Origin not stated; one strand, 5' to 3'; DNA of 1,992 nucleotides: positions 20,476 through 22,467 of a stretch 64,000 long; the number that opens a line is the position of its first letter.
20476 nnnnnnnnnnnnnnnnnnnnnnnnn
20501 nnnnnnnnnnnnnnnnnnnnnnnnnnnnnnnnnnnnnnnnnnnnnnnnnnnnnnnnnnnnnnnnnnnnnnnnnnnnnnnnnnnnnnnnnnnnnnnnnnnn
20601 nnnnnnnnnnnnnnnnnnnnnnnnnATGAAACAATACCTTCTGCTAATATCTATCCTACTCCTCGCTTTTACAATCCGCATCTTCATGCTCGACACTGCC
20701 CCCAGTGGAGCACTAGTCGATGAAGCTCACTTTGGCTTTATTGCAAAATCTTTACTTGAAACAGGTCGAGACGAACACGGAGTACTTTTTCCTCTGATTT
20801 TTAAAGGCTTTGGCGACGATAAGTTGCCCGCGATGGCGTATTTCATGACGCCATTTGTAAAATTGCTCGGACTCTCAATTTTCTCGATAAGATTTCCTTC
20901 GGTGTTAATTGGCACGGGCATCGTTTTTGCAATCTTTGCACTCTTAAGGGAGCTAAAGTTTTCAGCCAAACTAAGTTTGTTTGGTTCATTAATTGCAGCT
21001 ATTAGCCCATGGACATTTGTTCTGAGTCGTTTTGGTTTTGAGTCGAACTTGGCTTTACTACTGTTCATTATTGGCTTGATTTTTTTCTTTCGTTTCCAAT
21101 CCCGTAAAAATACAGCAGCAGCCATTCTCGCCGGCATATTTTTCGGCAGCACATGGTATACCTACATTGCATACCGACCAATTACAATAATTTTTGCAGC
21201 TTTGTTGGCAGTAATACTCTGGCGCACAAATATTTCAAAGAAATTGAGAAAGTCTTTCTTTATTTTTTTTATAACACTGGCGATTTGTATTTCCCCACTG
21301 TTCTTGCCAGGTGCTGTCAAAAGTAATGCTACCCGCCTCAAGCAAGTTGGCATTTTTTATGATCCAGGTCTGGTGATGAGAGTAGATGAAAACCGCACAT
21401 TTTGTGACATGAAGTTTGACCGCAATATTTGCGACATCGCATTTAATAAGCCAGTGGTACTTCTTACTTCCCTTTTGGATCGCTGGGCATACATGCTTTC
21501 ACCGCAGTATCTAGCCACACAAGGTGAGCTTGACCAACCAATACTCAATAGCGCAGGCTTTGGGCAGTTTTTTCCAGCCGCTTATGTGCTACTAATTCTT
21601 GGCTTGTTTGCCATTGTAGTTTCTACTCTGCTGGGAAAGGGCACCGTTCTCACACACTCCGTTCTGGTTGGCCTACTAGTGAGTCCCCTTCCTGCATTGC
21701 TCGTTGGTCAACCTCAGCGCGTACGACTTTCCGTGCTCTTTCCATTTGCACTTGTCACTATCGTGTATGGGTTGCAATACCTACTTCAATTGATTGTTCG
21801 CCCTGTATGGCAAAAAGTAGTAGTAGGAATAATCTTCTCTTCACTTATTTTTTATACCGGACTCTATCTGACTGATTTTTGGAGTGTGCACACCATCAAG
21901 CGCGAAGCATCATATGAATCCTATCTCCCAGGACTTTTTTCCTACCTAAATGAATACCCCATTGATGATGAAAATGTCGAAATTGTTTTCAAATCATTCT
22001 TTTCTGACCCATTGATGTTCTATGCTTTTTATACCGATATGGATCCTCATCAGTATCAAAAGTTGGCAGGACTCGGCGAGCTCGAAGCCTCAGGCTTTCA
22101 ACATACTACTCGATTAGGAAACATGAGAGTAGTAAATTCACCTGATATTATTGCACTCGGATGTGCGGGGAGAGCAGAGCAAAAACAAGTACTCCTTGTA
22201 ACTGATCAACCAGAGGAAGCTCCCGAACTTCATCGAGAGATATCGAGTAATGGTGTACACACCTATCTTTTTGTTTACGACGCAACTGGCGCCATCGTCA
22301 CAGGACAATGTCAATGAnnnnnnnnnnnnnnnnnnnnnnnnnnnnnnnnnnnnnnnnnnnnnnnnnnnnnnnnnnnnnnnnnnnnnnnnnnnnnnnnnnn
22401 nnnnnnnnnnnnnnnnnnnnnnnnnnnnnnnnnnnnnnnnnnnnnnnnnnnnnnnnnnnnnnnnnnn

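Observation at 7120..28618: Four tandem, translationally coupled pairs of ArnT/PMT-like GT-C paralogs, with variation in the acidic catalytic-loop motif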

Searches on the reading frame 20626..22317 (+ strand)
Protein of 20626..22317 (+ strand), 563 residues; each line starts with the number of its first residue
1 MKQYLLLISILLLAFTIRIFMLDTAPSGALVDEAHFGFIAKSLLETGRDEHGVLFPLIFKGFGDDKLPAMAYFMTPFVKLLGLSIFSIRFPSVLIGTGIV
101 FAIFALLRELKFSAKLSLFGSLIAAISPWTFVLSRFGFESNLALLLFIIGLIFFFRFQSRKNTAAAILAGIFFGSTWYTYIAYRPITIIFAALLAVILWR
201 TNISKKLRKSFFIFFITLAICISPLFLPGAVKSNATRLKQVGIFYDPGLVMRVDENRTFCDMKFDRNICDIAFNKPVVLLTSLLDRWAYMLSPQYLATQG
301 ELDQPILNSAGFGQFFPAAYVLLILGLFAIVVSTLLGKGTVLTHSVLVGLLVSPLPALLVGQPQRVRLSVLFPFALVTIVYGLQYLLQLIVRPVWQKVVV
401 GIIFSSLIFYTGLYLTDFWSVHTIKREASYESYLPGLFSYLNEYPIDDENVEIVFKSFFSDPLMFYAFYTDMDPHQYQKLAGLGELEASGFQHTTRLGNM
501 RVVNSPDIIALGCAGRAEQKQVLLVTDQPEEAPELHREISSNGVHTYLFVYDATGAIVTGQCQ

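Call 4: search_protein_families(library=pfam, proteins=[window:20626-22317:+], max_evalue=0.01)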
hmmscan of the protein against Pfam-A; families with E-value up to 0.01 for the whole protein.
window:20626-22317:+ (563 aa): 1 family
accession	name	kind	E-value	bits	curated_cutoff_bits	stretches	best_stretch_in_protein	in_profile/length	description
PF13231.12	PMT_2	-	3.7e-11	43.9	26.1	1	67-222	3-154/160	Dolichyl-phosphate-mannose-protein mannosyltransferase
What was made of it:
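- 20626..22317 (+): F1 GT-C paralog 'C-up' (VDE; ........; PQRVR). Calls 4 (PMT_2 43.9 bits), 10, 47.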

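Call 37: search_protein_families(library=ncbifam, proteins=[window:20626-22317:+], max_evalue=0.01)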
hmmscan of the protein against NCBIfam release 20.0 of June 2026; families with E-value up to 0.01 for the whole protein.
window:20626-22317:+ (563 aa): 2 families
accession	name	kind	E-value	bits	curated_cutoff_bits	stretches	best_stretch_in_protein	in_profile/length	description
NF047440.1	LA3751_2_3_fam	subfamily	8.3e-06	24.9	200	1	71-226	86-237/460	LA_3751/LA_3752 family putative glycosyltransferase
TIGR03663.1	TIGR03663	subfamily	1.3e-05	24.5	126.25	1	6-209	3-192/435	flippase activity-associated protein Agl23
